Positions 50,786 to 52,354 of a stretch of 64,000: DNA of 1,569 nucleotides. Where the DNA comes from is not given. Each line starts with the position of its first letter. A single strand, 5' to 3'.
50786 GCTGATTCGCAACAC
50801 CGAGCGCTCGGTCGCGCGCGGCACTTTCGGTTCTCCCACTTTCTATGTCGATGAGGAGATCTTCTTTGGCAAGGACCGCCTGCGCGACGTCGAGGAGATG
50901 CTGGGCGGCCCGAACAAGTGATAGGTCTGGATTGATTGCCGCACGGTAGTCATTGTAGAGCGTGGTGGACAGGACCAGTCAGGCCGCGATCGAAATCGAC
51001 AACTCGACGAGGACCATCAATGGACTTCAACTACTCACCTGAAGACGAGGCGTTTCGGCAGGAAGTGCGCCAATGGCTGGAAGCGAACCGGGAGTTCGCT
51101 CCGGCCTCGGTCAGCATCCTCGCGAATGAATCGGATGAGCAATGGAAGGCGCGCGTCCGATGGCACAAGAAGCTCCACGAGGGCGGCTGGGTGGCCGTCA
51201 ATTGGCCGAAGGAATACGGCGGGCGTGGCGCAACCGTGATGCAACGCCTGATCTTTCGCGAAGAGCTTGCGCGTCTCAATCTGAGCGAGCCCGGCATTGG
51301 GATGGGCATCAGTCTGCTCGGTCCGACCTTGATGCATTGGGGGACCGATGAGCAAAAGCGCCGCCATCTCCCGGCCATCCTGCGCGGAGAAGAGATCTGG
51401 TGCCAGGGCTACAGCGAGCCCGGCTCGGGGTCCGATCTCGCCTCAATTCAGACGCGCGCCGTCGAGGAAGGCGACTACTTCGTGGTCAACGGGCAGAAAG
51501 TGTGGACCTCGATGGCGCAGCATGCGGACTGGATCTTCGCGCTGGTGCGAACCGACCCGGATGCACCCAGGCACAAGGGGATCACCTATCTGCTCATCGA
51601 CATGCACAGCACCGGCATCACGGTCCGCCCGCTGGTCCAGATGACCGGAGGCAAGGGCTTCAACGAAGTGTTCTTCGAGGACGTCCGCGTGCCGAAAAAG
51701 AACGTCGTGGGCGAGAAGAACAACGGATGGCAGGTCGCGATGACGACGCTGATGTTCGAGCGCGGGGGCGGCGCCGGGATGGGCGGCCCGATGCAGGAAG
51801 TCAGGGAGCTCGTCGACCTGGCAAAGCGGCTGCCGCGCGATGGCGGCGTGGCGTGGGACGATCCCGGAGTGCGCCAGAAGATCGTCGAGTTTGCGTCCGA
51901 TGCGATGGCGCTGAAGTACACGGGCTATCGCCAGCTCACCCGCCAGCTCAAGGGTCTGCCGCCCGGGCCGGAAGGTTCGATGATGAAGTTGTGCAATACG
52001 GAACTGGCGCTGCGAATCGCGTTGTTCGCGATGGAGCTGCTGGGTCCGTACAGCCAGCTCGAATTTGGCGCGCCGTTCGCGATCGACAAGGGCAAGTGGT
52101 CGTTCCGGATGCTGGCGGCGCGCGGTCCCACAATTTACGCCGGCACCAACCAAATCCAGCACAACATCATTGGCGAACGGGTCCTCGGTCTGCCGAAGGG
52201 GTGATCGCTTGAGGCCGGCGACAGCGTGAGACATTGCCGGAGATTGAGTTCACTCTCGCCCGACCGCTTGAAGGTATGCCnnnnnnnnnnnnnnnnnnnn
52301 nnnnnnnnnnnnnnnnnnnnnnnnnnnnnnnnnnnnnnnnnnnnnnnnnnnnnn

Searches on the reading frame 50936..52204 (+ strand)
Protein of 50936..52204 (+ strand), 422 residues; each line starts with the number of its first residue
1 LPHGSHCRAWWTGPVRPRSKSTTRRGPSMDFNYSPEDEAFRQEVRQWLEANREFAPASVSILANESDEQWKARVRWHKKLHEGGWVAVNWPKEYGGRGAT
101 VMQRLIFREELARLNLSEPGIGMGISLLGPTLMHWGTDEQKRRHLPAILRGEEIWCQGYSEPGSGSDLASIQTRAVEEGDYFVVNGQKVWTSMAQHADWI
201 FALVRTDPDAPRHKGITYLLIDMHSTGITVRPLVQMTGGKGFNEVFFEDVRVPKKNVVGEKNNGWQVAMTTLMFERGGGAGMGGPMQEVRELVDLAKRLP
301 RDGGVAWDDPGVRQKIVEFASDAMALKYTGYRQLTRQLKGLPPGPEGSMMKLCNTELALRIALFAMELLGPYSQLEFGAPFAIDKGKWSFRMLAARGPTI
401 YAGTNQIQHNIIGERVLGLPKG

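Call 69: search_protein_families(library=pfam, proteins=[window:50936-52204:+], max_evalue=0.00001)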
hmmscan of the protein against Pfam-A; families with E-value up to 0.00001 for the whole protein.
window:50936-52204:+ (422 aa): 3 families
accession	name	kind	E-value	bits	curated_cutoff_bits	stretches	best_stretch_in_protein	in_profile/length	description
PF00441.29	Acyl-CoA_dh_1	-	9.8e-26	91.1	22.4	1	262-417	1-150/150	Acyl-CoA dehydrogenase, C-terminal domain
PF02771.21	Acyl-CoA_dh_N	-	1.7e-20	73.9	22.9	1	35-152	2-113/113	Acyl-CoA dehydrogenase, N-terminal domain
PF02770.24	Acyl-CoA_dh_M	-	2.4e-20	72.9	33.3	1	156-250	1-97/97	Acyl-CoA dehydrogenase, middle domain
